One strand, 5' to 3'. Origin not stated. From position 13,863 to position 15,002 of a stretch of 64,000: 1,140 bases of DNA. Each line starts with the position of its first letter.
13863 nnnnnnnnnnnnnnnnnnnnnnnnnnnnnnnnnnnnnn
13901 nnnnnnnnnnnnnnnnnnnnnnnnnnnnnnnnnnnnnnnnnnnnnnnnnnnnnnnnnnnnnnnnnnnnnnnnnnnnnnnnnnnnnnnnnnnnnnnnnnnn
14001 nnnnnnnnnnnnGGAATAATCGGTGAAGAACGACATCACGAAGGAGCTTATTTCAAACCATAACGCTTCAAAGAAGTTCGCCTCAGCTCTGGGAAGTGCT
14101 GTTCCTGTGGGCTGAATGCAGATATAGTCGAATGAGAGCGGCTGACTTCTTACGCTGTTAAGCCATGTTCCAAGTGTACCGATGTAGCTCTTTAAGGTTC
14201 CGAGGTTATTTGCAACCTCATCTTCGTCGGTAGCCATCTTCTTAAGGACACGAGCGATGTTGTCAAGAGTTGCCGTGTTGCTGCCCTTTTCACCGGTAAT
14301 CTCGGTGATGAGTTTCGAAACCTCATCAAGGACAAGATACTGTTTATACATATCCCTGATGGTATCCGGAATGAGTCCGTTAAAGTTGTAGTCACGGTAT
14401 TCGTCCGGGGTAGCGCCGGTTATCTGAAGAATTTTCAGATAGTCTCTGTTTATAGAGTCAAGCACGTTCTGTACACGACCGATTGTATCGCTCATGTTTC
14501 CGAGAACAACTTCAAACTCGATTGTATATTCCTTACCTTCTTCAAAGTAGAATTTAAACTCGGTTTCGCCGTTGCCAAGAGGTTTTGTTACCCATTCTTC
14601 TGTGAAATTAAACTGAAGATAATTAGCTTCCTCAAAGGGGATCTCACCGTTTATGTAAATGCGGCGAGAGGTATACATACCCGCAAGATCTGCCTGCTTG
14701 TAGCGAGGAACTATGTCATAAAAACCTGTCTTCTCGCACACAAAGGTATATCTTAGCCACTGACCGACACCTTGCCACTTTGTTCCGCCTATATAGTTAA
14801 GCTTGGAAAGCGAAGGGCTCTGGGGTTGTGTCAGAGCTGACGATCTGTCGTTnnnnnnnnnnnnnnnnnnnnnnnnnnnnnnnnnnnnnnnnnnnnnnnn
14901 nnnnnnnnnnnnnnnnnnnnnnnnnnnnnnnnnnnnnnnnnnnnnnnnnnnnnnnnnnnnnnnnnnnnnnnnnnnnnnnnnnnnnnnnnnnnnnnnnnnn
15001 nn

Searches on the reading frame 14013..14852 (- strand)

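Call 77: search_protein_families(library=pfam, proteins=[window:14013-14852:-], max_evalue=5)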
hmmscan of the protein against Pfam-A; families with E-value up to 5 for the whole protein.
window:14013-14852:- (280 aa): 2 families
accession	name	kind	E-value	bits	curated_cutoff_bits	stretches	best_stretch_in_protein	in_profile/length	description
PF01371.25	Trp_repressor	-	0.11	13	27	0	123-143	65-85/88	Trp repressor protein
PF04752.17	ChaC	-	0.17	12.4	21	1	163-217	114-169/176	ChaC-like protein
